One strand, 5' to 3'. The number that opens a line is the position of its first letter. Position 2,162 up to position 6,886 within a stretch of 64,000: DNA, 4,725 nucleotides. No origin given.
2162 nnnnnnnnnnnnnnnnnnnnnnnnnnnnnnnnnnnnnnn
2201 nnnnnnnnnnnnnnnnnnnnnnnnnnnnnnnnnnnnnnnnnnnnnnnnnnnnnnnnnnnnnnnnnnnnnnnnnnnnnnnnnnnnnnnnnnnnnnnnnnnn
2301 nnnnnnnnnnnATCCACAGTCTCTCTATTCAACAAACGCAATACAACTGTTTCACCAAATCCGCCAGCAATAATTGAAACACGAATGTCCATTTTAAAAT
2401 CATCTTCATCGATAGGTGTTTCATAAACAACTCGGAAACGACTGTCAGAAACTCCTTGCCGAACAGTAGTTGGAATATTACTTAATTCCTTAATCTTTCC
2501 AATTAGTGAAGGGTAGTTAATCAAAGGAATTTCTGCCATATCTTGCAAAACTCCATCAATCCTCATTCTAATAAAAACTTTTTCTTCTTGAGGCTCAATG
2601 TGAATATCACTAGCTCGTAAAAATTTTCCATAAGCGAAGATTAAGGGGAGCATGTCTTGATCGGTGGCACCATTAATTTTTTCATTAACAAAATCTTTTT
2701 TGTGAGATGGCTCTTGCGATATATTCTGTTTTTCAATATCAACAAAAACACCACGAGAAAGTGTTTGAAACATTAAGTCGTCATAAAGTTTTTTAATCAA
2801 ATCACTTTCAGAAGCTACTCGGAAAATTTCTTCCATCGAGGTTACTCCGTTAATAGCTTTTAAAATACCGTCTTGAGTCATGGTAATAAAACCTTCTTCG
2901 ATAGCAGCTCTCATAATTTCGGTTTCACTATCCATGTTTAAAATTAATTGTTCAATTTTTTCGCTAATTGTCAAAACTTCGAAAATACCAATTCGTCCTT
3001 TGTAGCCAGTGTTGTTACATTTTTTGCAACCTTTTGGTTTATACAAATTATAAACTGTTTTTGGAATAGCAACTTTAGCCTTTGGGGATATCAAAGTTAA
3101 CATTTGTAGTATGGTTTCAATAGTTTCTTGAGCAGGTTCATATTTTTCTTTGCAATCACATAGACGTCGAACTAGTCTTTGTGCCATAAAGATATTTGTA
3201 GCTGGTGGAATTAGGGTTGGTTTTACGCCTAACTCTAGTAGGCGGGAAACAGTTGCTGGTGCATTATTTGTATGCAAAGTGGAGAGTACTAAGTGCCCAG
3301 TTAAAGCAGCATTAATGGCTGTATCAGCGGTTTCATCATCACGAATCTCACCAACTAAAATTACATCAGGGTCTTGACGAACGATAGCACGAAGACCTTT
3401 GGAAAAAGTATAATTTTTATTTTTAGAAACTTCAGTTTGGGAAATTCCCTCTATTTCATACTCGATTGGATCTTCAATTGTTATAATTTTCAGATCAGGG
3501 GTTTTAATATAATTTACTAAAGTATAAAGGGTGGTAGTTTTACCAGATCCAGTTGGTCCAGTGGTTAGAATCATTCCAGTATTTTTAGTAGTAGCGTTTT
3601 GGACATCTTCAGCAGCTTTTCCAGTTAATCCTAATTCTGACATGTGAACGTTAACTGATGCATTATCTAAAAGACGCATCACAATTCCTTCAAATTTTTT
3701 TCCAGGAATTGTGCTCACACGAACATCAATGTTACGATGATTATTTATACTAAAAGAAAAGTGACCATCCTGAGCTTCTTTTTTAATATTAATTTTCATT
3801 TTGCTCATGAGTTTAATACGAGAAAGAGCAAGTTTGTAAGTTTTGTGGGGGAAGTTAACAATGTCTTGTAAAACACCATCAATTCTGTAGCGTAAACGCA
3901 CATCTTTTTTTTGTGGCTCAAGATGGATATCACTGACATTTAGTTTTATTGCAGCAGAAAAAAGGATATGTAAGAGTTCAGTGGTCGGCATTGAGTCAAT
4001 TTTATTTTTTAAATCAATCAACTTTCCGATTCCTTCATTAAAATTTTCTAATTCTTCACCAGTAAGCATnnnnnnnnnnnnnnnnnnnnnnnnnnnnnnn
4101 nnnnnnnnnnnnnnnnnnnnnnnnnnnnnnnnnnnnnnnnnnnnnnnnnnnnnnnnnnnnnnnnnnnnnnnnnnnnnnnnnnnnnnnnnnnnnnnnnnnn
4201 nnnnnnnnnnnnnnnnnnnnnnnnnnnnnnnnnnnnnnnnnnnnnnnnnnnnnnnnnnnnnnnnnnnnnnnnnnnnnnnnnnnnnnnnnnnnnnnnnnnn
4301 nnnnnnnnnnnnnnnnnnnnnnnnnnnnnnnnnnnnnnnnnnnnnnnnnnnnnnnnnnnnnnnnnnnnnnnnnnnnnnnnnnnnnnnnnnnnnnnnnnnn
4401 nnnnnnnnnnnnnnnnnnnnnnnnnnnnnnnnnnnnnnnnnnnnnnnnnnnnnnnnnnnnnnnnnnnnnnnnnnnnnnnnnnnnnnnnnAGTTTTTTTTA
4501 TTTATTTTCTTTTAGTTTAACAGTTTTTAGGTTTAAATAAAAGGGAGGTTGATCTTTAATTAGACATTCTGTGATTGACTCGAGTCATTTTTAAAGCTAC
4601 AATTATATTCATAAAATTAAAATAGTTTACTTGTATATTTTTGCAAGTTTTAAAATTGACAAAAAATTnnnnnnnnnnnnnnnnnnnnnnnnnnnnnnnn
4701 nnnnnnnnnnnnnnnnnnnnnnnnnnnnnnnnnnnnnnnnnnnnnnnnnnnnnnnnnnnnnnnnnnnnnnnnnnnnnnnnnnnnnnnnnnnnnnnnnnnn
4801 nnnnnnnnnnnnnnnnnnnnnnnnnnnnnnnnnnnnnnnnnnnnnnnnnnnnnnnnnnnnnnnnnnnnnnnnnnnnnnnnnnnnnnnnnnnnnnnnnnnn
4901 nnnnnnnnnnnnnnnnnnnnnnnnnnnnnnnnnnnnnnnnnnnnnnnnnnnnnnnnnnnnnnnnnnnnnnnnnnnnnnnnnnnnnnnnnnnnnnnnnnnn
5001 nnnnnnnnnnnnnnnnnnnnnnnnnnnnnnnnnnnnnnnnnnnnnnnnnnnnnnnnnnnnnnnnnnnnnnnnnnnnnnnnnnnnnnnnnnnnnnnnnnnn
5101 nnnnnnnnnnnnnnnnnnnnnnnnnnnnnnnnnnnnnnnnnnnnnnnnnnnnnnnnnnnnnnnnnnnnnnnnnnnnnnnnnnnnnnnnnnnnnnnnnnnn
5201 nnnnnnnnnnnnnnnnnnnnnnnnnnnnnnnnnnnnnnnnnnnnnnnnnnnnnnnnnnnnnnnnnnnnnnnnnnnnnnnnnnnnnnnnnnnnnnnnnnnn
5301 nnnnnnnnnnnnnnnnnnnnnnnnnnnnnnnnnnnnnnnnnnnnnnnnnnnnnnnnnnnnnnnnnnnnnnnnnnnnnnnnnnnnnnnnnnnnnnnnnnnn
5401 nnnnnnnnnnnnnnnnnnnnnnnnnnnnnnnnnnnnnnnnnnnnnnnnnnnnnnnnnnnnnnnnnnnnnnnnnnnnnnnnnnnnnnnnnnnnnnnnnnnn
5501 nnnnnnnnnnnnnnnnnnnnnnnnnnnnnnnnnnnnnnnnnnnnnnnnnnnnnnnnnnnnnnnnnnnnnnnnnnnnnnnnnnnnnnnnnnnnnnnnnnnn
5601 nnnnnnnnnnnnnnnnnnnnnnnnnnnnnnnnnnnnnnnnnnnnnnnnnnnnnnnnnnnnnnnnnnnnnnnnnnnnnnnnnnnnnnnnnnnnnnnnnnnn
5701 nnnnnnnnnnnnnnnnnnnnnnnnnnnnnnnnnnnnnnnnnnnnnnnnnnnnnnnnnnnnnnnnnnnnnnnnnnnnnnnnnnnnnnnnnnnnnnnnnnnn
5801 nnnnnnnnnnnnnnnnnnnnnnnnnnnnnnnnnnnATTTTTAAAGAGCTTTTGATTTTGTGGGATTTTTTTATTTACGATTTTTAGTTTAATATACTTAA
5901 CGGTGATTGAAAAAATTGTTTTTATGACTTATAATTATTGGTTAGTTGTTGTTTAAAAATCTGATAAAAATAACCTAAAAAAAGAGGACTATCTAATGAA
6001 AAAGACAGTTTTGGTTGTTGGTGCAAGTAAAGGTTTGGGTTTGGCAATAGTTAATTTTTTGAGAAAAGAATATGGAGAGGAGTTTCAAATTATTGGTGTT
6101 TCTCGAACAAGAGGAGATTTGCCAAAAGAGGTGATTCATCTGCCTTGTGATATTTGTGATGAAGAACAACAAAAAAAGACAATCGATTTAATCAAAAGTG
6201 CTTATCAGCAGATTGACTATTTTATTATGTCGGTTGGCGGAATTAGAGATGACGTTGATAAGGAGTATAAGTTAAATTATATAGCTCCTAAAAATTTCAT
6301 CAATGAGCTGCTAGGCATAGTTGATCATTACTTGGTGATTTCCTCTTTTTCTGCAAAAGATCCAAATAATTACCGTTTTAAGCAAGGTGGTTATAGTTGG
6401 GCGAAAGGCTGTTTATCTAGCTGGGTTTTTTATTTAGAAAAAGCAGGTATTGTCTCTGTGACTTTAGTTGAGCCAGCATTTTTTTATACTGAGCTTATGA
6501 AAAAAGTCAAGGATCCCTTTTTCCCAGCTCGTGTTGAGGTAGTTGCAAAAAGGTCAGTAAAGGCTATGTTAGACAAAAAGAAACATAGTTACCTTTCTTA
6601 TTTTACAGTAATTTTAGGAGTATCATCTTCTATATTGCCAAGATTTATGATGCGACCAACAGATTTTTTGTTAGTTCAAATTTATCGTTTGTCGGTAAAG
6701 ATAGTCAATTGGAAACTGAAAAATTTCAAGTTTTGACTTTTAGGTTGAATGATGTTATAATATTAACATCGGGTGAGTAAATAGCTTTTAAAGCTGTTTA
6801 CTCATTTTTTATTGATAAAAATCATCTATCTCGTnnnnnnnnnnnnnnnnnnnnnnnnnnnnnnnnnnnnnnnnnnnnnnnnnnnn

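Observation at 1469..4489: Covalently duplicated PilB/GspE secretion ATPase (two complete motor units in one polypeptide)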

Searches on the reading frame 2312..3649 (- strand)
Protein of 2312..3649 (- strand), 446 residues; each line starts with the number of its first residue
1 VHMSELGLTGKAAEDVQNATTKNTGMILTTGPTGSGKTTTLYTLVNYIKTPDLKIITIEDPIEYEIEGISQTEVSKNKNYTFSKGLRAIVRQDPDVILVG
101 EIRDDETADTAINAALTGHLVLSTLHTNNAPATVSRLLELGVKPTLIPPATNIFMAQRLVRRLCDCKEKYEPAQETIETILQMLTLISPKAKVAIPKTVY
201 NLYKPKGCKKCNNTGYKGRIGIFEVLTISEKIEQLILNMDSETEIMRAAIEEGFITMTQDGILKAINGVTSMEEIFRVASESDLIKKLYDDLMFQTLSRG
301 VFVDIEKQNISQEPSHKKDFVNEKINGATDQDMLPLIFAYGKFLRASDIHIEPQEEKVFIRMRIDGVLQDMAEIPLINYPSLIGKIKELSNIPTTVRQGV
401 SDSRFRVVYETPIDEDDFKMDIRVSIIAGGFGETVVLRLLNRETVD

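Call 69: predict_structure(alignment_id=A2)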
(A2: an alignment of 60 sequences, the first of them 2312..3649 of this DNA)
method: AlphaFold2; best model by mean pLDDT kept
length: 446 residues; sequences in the alignment: 60
mean_pLDDT: 83.2   pTM: 0.64
mean pLDDT of the five models: 83.2, 82.8, 82.8, 82.4, 80.7
residues with pLDDT >= 90: 165; 70-90: 221; 50-70: 50; < 50: 10
segments of 3 or more residues with pLDDT < 50: 30-33, 444-446
pLDDT, mean of each block of 10 residues (from residue 1): 78 87 59 60 79 75 61 69 78 81 82 84 79 87 90 87 96 90 89 92 96 94 91 91 86 92 96 86 72 57 90 80 92 94 92 95 92 94 89 65 84 74 83 89 53
secondary structure, 60 per line:
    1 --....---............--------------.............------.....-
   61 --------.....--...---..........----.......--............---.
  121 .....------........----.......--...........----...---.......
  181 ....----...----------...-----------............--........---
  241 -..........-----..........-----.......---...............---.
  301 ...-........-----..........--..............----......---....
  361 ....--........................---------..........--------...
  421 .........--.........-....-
elements in order: H3-6 H10-21 H36-48 E55-59 E69-73 H82-91 E96-102 H105-116 E120-125 H132-139 H144-150 E153-163 E168-170 H174-184 E202-204 E216-227 H230-237 H242-251 H257-266 H272-278 H282-296 E300-303 H305-312 H318-327 H330-343 E348-353 E357-364 E367-375 H376-390 E400-409 E418-429 E432-440 H442-445

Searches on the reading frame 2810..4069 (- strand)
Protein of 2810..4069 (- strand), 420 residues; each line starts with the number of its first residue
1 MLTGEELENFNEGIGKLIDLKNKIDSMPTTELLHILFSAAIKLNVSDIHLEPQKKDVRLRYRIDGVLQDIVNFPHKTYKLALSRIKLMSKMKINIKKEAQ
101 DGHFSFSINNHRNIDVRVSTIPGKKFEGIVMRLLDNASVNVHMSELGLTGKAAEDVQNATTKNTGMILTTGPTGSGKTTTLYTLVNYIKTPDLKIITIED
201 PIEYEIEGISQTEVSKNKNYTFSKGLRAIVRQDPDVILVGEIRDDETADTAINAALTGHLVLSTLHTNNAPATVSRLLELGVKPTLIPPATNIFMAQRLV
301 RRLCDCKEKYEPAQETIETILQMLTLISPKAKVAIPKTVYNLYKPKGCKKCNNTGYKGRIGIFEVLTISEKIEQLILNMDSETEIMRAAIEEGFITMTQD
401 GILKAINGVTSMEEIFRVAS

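Call 70: search_protein_families(library=ncbifam, proteins=[window:2810-4069:-], max_evalue=1e-20)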
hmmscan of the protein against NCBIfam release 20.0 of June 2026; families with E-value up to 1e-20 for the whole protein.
window:2810-4069:- (420 aa): 8 families
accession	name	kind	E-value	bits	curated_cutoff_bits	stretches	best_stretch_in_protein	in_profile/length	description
TIGR02533.1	type_II_gspE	equivalog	2.7e-135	451.8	630.25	1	14-418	94-485/486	type II secretion system ATPase GspE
TIGR02538.1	type_IV_pilB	equivalog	7.6e-134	447.4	675.65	1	16-419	168-562/564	type IV-A pilus assembly ATPase PilB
NF053534.1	T4PilAsmATPsTfpB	equivalog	1.2e-115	387.2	850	1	30-419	202-582/584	type IV pilus assembly ATPase TfpB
NF007755.0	PRK10436.1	equivalog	6.1e-111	371.3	617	1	18-419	74-459/465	type II secretion system protein GspE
NF041000.1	ATPase_ComGA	equivalog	1.7e-75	253.5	300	1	36-301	3-266/267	competence type IV pilus ATPase ComGA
TIGR01420.1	pilT_fam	subfamily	1e-56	192.7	319.1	1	36-280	5-242/343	PilT/PilU family type 4a pilus ATPase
TIGR02525.1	plasmid_TraJ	equivalog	1.3e-27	96.7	368.3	1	153-280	138-272/372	plasmid transfer ATPase TraJ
TIGR02524.1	dot_icm_DotB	equivalog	1.1e-23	84.1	463.3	1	100-278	72-257/358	Dot/Icm type IV secretion system ATPase DotB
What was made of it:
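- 2810..3994 (-): Motor unit 1 (N2D aa 166-280, CTD aa 281-560). On its own it scores GspE 452 and PilB 447 bits against PilT 193 (call 70).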

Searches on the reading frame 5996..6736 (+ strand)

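Call 13: search_protein_families(library=pfam, proteins=[window:5996-6736:+], max_evalue=0.001)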
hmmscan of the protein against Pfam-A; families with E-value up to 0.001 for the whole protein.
window:5996-6736:+ (246 aa): 2 families
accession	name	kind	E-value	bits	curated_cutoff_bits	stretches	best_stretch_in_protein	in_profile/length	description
PF00106.31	adh_short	-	3.3e-09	37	26.6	1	3-171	1-190/195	short chain dehydrogenase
PF13561.12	adh_short_C2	-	0.00032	20.8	27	1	38-88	39-86/236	Enoyl-(Acyl carrier protein) reductase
